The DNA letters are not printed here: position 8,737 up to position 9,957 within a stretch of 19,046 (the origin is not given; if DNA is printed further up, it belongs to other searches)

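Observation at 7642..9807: Tandem array of paralogous membrane-anchored pentapeptide-repeat proteins sharing a Cx(2)PxC-x-G-x-NLRGR juxtamembrane motif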

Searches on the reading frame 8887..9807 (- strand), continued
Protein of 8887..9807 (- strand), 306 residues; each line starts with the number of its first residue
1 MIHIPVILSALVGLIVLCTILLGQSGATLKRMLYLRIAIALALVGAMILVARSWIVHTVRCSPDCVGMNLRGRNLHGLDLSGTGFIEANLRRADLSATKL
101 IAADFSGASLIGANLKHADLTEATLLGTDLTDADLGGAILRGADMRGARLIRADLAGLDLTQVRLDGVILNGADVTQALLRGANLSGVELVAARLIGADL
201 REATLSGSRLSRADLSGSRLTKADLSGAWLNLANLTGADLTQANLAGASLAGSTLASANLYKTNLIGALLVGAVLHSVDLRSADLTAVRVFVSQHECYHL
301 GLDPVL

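Call 16: find_encoding_contigs(protein=P0004, flank=10000, max_places=3)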
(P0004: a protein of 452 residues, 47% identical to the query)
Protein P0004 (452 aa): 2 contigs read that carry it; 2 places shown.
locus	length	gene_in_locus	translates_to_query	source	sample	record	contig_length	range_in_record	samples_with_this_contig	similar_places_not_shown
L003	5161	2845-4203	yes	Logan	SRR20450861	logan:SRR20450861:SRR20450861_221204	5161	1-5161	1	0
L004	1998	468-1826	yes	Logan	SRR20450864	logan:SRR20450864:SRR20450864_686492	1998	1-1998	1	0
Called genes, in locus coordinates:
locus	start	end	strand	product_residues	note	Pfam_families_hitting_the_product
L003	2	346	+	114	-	?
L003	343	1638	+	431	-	PF13433:Peripla_BP_5, PF13458:Peripla_BP_6, PF01094:ANF_receptor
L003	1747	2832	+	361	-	PF01145:Band_7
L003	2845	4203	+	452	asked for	PF00805:Pentapeptide, PF00805:Pentapeptide, PF13599:Pentapeptide_4 (weak), PF00805:Pentapeptide, PF13599:Pentapeptide_4 (weak), PF00805:Pentapeptide, PF13599:Pentapeptide_4 (weak), PF00805:Pentapeptide, +1 more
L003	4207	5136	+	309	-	-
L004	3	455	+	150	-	?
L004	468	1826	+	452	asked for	PF00805:Pentapeptide, PF00805:Pentapeptide, PF13599:Pentapeptide_4 (weak), PF00805:Pentapeptide, PF13599:Pentapeptide_4 (weak), PF00805:Pentapeptide, PF13599:Pentapeptide_4 (weak), PF00805:Pentapeptide, +1 more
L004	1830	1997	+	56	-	?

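Call 37: search_protein_families(library=pfam, proteins=[P0004], max_evalue=0.01)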
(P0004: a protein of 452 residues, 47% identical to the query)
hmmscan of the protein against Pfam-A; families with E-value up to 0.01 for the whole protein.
P0004 (452 aa): 4 families
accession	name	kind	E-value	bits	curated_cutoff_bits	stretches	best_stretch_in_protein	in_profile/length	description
PF00805.28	Pentapeptide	-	1.5e-62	207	20.2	8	302-341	1-40/40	Pentapeptide repeats (8 copies)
PF13599.13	Pentapeptide_4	-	5.2e-30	103.8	38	5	185-251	9-75/78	Pentapeptide repeat region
PF13576.12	Pentapeptide_3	-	7.7e-19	68.1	27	2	310-352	2-47/48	Pentapeptide repeats (9 copies)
PF25296.1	Decapeptide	-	0.0024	18.1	45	0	304-365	7-68/74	Decapeptide repeat region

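Call 44: search_protein_families(library=pfam, proteins=[L002:4811-5641:+], max_evalue=0.01)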
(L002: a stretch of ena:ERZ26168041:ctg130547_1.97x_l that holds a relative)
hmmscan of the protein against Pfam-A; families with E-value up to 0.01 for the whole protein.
L002:4811-5641:+ (276 aa): 0 families

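Call 45: search_protein_families(library=ncbifam, proteins=[window:8887-9807:-, L002:4811-5641:+, L002:4021-4818:+], max_evalue=0.001)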
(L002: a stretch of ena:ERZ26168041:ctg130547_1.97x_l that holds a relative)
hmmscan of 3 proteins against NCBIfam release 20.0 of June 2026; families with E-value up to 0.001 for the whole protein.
window:8887-9807:- (306 aa): 17 families
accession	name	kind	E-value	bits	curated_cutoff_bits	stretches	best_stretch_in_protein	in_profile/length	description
NF052603.1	penta_Alr5209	equivalog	5.6e-44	148.9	125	4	67-145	17-95/113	Alr5209 family pentapeptide repeat protein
NF047416.1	penta_HetL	equivalog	2.8e-37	128.3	260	2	73-185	13-125/218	heterocyst differentiation pentapeptide repeat protein HetL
NF011744.0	PRK15197.1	equivalog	9.5e-30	103.8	274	2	154-258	155-259/291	SPI-2 type III secretion system effector PipB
NF011743.0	PRK15196.1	equivalog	4.4e-29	101.4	354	2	136-288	150-302/350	type III secretion system effector PipB2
NF033086.2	penta_rpt_Qnr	equivalog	1.2e-19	70.9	240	2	73-248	10-191/211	Qnr family pentapeptide repeat protein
NF000349.1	mfpA_AE000516.2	equivalog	2.1e-19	70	360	2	179-229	98-148/183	pentapeptide repeat protein MfpA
NF000420.1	penta_rpt_QnrB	exception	2.1e-18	67.1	460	2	74-257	14-198/214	QnrB family quinolone resistance pentapeptide repeat protein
NF000071.4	penta_rpt_QnrA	exception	2.2e-17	63.6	450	2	177-296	76-205/218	QnrA family quinolone resistance pentapeptide repeat protein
NF012152.0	penta_rpt_QnrC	exception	6.2e-16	59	500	2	67-249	15-198/221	QnrC family quinolone resistance pentapeptide repeat protein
NF000056.3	penta_rpt_QnrS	exception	1.4e-14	54.3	460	1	72-251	15-200/218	QnrS family quinolone resistance pentapeptide repeat protein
NF033375.2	penta_rpt_QnrE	exception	5.5e-14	52.7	480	2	157-286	53-192/214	QnrE family quinolone resistance pentapeptide repeat protein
NF000421.1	penta_rpt_QnrVC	exception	2.6e-13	50.4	460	1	73-248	16-197/218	QnrVC family quinolone resistance pentapeptide repeat protein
NF038182.1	penta_rpt_SmQnr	exception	4.7e-13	49.4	460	3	176-259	118-196/215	SmQnr family pentapeptide repeat protein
NF000139.2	penta_rpt_QnrD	exception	5.5e-12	46.1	425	2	101-290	6-196/214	QnrD family quinolone resistance pentapeptide repeat protein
NF012151.0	penta_rpt_QnrAS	exception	1.9e-11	44.5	490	2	68-192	77-201/218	QnrAS family quinolone resistance pentapeptide repeat protein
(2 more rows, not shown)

L002:4811-5641:+ (276 aa): 0 families

L002:4021-4818:+ (265 aa): 29 families (the best 25 are shown)
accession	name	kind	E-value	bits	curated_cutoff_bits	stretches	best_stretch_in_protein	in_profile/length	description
NF041546.1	ParA_partition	equivalog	1.5e-31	109.5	180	2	4-47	1-43/203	ParA family partition ATPase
TIGR03453.1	partition_RepA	equivalog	5.9e-31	107.7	348.45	1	4-171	106-272/387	plasmid partitioning protein RepA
TIGR01969.1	minD_arch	subfamily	1.5e-24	86.6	201.75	1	3-262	1-231/251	cell division ATPase MinD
NF010443.0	PRK13869.1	subfamily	8.9e-20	70.8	446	1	4-169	123-287/405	plasmid-partitioning protein RepA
NF041283.1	PrgP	equivalog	5.1e-19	68.7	400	1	2-198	2-192/297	ParA superfamily DNA segregation protein PrgP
NF010259.0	PRK13705.1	equivalog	7e-13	48.3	725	1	2-166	106-267/388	plasmid-partitioning protein SopA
TIGR01968.1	minD_bact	equivalog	7.6e-13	48.4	212.9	1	3-258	2-233/261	septum site-determining protein MinD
NF047398.1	AAA_KGGVGR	domain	2e-12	47.8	90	1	2-141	2-149/190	KGGVGR-motif variant AAA ATPase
TIGR01007.1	eps_fam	subfamily_domain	4.2e-11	42.8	108.05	1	4-155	19-148/204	polysaccharide biosynthesis tyrosine autokinase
TIGR03371.1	cellulose_yhjQ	equivalog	2.6e-10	40.2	157.85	1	4-258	3-238/246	cellulose biosynthesis protein BcsQ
TIGR01287.1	nifH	equivalog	5.7e-09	35.7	394.35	1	10-74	7-64/275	nitrogenase iron protein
TIGR03018.1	pepcterm_TyrKin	hypoth_equivalog_domain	1.2e-08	34.6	230.65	1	5-156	38-171/207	XrtA-associated tyrosine autokinase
TIGR03815.1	CpaE_hom_Actino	equivalog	1.2e-08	34.5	154.45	1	4-161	113-250/340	septum site-determining protein Ssd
NF009701.0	PRK13230.1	subfamily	1e-07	31.3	350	1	10-52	8-49/291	nitrogenase reductase-like protein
NF033200.1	F430_CfbC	exception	3.4e-07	29.9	402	1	10-53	7-49/260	Ni-sirohydrochlorin a,c-diamide reductive cyclase ATP-dependent reductase subunit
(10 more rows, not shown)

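Call 57: predict_structure(alignment_id=A3)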
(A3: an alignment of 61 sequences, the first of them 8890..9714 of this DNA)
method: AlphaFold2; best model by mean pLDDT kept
length: 275 residues; sequences in the alignment: 61
mean_pLDDT: 93.4   pTM: 0.84
mean pLDDT of the five models: 93.4, 93.2, 92.4, 92.4, 92.2
residues with pLDDT >= 90: 241; 70-90: 12; 50-70: 15; < 50: 7
segments of 3 or more residues with pLDDT < 50: 272-275
pLDDT, mean of each block of 10 residues (from residue 1): 95 94 68 91 96 97 98 98 99 98 98 98 98 98 99 98 99 98 99 98 98 98 98 98 95 91 52 42
secondary structure, 60 per line:
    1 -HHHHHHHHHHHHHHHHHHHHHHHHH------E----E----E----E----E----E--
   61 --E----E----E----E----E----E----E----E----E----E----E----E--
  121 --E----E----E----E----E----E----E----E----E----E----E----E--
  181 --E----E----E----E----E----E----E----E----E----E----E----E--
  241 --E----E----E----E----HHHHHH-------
elements in order: H2-26 H263-268

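Call 59: fold_search(model_id=the predicted structure, library=pdb)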
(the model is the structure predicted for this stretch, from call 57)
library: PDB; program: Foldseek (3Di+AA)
matches with E <= 10: 648; with E <= 0.001: 52
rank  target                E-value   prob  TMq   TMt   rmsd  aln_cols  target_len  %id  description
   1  3du1                  5.1e-14  1.00  0.40  0.46  11.5       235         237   34  The 2.0 Angstrom Resolution Crystal Structure of HetL, a Pentapeptide Repeat Protein involved in Heterocyst Differentiat (released 2008-11-11)
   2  4yfo                  3.3e-13  1.00  0.40  0.47  10.1       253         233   33  beta1_ex1 (released 2016-03-16)
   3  4yei_A                6.8e-13  1.00  0.22  0.25  11.2       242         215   34  Beta1mut synthetic solenoid protein (released 2016-03-09)
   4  5dqa_C                9.3e-13  1.00  0.26  0.32  11.7       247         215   33  t3284 loop variant of beta1 (released 2016-08-31)
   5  5dqa_A                1.7e-12  1.00  0.26  0.33  12.2       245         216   33  t3284 loop variant of beta1 (released 2016-08-31)
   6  4yc5                  1.9e-12  1.00  0.31  0.37   8.9       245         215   34  Beta1 synthetic solenoid protein (released 2016-03-09)
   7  2j8k                  1.7e-11  1.00  0.34  0.51  10.9       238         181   27  Structure of the fusion of NP275 and NP276, pentapeptide repeat proteins from Nostoc punctiforme (released 2006-12-07)
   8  5dns_A                5.3e-11  1.00  0.37  0.45  10.4       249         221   32  t1428 loop variant in P3221 (released 2016-09-28)
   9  4ycq                  7.6e-11  1.00  0.22  0.32   9.8       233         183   33  Beta1 synthetic solenoid protein (released 2016-03-09)
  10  5dn0                  9.6e-11  1.00  0.29  0.35   9.9       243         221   34  t1555 loop variant (released 2016-08-31)
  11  5di5                  6.7e-10  1.00  0.24  0.33  12.1       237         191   33  beta1 t801 loop variant in P3221 (released 2016-08-31)
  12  5dns_B                1.5e-09  1.00  0.20  0.26  12.3       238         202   34  t1428 loop variant in P3221 (released 2016-09-28)
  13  2xtx_A                1.8e-08  1.00  0.44  0.57   9.0       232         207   21  Structure of QnrB1 (M102R-Trypsin Treated), a plasmid-mediated fluoroquinolone resistance protein (released 2010-10-20)
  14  2xtx_B                2.0e-08  1.00  0.32  0.40  10.4       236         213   19  Structure of QnrB1 (M102R-Trypsin Treated), a plasmid-mediated fluoroquinolone resistance protein (released 2010-10-20)
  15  5dra                  2.1e-08  1.00  0.26  0.36  11.2       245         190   29  t3284 loop variant of beta1 (released 2016-08-31)
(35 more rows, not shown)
